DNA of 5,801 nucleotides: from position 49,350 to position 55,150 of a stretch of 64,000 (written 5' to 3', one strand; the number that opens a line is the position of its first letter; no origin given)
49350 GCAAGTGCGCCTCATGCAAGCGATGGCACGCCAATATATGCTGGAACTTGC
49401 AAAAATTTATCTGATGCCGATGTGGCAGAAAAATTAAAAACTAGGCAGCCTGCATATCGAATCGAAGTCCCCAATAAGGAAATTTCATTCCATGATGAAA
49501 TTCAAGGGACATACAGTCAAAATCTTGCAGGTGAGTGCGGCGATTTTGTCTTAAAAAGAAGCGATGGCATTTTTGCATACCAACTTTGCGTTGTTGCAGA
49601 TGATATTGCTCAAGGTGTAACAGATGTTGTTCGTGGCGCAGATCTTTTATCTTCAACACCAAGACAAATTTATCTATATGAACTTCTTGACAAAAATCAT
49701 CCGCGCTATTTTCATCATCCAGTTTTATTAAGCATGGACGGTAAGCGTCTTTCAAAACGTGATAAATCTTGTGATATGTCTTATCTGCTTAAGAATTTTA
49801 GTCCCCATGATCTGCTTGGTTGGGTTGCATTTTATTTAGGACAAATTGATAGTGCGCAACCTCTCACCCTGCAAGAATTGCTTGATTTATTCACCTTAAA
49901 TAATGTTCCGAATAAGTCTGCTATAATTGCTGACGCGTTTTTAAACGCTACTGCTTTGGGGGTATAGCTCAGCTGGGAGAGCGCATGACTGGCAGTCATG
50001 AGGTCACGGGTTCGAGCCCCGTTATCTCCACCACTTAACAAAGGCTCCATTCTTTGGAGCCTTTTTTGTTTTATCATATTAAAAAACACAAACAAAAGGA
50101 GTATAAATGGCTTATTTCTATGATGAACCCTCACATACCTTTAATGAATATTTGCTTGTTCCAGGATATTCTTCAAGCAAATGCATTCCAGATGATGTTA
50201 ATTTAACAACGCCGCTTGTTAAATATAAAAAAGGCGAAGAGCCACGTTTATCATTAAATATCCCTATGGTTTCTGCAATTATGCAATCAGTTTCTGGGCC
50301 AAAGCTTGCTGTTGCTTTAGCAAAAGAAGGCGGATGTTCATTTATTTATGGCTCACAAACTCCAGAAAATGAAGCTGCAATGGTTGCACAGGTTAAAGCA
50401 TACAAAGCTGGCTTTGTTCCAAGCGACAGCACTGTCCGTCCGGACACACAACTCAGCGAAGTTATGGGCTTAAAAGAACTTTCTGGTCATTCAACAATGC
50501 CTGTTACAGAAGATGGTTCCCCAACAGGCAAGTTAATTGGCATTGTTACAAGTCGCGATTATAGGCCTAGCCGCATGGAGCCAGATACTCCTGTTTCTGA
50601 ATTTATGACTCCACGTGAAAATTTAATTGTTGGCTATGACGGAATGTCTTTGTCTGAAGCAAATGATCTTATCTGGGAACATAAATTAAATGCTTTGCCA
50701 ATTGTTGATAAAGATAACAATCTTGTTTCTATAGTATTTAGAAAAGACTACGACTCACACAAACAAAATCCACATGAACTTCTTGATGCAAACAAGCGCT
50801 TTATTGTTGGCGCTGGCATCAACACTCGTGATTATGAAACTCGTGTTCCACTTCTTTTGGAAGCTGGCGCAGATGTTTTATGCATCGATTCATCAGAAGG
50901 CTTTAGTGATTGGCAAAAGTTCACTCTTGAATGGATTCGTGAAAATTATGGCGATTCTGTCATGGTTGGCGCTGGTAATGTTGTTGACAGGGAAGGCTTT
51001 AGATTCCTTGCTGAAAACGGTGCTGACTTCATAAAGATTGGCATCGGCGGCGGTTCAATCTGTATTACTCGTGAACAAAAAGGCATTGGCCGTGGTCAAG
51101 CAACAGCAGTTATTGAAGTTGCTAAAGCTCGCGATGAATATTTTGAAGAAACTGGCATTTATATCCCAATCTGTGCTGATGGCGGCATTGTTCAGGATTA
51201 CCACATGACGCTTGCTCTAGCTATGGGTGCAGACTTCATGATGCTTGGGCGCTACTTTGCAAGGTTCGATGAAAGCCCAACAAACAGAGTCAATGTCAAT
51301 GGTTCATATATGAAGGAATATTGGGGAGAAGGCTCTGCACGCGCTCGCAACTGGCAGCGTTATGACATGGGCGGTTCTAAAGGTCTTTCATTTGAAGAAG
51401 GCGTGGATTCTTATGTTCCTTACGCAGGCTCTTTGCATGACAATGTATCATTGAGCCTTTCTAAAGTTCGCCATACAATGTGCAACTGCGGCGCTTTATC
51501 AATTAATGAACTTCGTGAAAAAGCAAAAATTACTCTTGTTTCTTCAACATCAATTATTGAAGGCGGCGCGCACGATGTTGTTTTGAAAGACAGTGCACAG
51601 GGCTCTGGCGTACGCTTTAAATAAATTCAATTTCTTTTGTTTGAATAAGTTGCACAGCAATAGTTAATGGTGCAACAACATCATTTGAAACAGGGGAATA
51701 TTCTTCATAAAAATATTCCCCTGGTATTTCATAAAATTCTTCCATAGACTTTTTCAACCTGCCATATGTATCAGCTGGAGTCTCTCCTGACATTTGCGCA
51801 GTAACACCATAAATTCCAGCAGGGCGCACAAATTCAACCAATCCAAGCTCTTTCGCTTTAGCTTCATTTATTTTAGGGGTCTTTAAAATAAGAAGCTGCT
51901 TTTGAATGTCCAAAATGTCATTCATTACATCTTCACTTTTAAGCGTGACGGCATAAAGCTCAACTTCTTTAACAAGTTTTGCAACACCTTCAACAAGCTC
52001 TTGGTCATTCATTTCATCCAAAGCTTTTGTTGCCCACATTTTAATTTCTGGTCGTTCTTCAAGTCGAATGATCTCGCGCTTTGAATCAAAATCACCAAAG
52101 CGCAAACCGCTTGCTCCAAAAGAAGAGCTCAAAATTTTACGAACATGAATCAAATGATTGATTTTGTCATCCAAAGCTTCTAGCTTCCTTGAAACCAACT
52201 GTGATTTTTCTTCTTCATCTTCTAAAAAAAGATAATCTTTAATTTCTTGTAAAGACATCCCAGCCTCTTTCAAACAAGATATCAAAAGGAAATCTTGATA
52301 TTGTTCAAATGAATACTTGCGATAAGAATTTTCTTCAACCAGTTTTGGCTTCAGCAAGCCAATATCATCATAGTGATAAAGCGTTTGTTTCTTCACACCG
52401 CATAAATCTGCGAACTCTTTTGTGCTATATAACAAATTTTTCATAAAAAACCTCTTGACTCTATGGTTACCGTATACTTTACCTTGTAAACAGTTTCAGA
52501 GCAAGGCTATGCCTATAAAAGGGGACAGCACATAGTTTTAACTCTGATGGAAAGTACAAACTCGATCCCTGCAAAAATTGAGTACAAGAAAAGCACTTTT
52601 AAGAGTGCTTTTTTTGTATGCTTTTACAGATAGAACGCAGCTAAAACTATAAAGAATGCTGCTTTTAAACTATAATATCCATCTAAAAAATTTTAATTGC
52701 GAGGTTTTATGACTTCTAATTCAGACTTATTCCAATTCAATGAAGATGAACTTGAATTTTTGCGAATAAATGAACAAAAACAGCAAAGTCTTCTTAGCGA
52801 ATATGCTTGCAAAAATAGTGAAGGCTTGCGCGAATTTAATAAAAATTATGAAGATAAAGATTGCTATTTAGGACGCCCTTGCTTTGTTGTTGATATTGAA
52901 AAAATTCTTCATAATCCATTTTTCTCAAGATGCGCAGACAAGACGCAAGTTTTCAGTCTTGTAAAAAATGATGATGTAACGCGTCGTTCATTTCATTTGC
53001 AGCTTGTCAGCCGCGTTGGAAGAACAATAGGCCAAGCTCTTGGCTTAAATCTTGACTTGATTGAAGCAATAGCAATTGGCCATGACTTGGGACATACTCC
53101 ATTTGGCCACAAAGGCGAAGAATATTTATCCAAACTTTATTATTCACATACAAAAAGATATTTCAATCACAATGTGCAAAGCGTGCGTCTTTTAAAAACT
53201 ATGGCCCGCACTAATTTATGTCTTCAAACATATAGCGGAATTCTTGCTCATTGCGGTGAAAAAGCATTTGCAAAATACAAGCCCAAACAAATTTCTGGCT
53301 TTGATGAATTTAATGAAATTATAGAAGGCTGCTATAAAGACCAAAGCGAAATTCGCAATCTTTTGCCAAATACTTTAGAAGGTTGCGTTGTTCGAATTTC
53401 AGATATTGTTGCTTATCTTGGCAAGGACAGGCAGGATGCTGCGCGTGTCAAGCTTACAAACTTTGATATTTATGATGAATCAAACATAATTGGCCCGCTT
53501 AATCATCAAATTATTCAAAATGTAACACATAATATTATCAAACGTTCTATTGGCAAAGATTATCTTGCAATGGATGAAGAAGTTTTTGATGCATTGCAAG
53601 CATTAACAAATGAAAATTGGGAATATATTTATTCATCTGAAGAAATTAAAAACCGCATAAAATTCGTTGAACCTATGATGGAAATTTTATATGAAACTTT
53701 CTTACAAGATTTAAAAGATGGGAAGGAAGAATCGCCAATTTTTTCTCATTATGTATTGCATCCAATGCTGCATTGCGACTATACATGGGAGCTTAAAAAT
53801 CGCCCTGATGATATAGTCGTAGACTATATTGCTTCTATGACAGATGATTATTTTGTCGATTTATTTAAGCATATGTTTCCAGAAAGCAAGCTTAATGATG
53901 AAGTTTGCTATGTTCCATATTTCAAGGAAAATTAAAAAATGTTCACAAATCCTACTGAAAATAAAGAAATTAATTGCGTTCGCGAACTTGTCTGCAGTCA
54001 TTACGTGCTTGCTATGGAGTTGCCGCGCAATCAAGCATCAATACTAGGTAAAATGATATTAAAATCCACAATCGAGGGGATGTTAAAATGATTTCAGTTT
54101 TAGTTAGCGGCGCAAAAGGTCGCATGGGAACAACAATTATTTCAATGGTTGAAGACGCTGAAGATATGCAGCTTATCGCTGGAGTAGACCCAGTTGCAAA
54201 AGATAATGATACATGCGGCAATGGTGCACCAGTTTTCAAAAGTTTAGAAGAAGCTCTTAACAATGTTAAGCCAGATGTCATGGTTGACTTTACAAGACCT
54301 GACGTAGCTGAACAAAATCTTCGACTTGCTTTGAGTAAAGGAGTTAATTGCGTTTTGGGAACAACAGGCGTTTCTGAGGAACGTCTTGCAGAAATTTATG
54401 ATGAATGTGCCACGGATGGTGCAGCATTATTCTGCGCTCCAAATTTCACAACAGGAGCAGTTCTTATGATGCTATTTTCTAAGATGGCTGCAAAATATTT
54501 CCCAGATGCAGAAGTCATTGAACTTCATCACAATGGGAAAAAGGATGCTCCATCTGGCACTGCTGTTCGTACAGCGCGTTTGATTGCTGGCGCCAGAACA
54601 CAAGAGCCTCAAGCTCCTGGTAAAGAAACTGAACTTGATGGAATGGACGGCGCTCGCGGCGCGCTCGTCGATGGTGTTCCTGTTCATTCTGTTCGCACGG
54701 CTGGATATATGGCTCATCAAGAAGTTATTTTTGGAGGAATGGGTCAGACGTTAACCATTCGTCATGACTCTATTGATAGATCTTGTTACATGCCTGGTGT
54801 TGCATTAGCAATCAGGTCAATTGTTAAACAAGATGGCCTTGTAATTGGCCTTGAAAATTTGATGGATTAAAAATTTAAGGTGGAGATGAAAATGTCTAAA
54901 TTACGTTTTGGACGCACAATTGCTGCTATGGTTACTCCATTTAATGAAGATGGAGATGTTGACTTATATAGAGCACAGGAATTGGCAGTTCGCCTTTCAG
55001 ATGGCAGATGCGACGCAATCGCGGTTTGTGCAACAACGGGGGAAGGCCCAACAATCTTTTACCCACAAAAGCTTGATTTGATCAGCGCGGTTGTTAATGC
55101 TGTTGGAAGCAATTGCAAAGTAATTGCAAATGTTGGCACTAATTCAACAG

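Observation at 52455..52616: Classic MerR-type divergent promoter drives a ~125-nt unit with no credible CDS that ends at an orphan terminator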

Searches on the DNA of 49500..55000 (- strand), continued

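Call 63: search_with_rna_model(model_id=R2, sources=[L001, L084, L083, L003, L008, L005, L006, L007, L009, L010, L011, L012, L013, L015, L086, L166, L169, L170, L171, L172, L173], max_evalue=0.01, make_alignment=true)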
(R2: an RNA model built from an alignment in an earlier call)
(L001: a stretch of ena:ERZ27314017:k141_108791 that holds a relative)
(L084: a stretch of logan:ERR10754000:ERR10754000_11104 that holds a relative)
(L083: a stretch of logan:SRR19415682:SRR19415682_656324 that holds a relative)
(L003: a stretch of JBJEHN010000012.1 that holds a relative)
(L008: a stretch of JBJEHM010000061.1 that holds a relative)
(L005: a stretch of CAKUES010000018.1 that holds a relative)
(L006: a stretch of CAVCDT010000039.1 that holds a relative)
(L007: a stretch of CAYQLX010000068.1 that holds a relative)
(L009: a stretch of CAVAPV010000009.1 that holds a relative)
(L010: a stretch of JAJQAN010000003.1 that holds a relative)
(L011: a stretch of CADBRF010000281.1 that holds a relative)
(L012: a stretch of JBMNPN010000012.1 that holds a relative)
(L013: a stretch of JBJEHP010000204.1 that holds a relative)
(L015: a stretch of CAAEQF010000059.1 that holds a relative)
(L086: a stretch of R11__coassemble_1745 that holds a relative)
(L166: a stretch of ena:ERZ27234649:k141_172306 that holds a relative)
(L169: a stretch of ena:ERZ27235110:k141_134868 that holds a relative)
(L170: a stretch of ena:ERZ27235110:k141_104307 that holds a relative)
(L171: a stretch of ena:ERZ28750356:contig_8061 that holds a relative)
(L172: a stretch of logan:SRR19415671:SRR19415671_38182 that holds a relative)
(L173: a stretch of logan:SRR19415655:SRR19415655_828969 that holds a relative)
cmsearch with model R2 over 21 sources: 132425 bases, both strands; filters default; matches with E-value up to 0.01: 21.
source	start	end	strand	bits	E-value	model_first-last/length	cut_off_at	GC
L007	3782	3912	-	117.7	3.2e-29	1-131/131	no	0.48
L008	3784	3914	-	113.4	4.3e-28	1-131/131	no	0.55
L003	3786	3916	-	111.5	1.3e-27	1-131/131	no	0.55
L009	3790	3920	-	107.6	1.4e-26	1-131/131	no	0.51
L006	3794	3922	-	104.1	1.2e-25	1-131/131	no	0.51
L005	3779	3912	-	99.2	2.3e-24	1-131/131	no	0.54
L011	91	228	-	93.5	7e-23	1-131/131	no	0.5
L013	985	1107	-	90.8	3.7e-22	1-131/131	no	0.55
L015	3798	3920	-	89.8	6.7e-22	1-131/131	no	0.54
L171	2811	2932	-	83.5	3e-20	1-131/131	no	0.52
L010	65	206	-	70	1e-16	1-131/131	no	0.51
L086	1475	1595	-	68.4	2.7e-16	1-131/131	no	0.51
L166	2326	2434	-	63.9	4.3e-15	1-131/131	no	0.5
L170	2296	2440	-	60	4.3e-14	1-131/131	no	0.63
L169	2295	2438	-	59.4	6.2e-14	1-131/131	no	0.62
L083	3857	3953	-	51.3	8.4e-12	1-131/131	no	0.37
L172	2784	2936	-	37.8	3e-08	1-131/131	no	0.62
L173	857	1009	-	37.8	3e-08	1-131/131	no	0.62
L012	3780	3927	-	31.4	1.4e-06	1-131/131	no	0.53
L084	3854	3954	-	28.7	7.3e-06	1-131/131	no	0.35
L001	5855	5952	-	26.9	2.2e-05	1-131/131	no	0.4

Alignment A6: 21 matches aligned to the model, 189 columns, each read 5' to 3' on its own strand. Consensus structure (alignment columns), stored with it:
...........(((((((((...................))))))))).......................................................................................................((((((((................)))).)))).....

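Call 81: search_with_rna_model(model_id=R2, sources=[L181, L182, L183, L184, L185, L186], filters=off, max_evalue=1)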
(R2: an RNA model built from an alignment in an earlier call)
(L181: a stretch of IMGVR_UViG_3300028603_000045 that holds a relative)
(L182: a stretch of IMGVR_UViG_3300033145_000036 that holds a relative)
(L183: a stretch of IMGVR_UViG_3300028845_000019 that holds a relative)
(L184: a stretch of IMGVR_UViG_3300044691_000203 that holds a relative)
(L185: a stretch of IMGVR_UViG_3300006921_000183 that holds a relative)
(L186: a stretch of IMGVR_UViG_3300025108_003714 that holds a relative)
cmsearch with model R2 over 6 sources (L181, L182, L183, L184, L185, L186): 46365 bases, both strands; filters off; matches with E-value up to 1: 10.
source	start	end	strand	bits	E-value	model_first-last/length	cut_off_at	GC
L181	5871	5979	-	18.7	0.0011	1-131/131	no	0.62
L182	6844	6948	+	16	0.0053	1-131/131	no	0.47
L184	9582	9599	-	13.9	0.019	101-121/131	no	0.67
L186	6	51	-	12.8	0.036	98-124/131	no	0.46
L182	7938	7978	-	11.3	0.094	100-122/131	no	0.56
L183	772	788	-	11.2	0.098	102-120/131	no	0.53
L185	260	274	-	10.7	0.13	104-118/131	no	0.47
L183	4568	4670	+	9.5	0.26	1-131/131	no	0.54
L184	6153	6235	+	8.8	0.41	1-131/131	no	0.53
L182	2535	2621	-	7.4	0.95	1-131/131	no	0.47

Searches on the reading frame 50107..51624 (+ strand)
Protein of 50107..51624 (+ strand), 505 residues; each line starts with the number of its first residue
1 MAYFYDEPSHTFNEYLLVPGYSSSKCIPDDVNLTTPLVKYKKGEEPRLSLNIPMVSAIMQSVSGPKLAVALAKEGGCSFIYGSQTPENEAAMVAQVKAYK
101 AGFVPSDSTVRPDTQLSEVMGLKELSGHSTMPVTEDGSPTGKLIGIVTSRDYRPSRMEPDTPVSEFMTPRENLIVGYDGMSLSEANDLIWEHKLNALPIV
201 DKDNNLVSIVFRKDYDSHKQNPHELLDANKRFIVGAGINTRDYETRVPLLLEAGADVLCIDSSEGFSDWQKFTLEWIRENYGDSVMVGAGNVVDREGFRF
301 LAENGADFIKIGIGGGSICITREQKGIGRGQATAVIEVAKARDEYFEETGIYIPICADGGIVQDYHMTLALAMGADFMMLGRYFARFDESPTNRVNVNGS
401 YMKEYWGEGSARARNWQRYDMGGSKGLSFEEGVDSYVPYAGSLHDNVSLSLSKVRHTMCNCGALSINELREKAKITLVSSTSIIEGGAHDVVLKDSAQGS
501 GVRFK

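Call 5: search_protein_families(library=pfam, proteins=[window:50107-51624:+])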
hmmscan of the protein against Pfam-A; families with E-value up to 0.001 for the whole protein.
window:50107-51624:+ (505 aa): 4 families
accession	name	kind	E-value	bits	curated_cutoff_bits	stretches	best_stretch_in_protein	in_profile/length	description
PF00478.31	IMPDH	-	2.3e-108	362.7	25.6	1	10-489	2-345/345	IMP dehydrogenase / GMP reductase domain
PF00571.33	CBS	-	2.4e-10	41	24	0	163-214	1-50/57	CBS domain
PF03060.21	NMO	-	1.6e-07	31.5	28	0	298-395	149-236/331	Nitronate monooxygenase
PF01070.24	FMN_dh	-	1.5e-05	24.7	24.9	1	268-384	206-305/350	FMN-dependent dehydrogenase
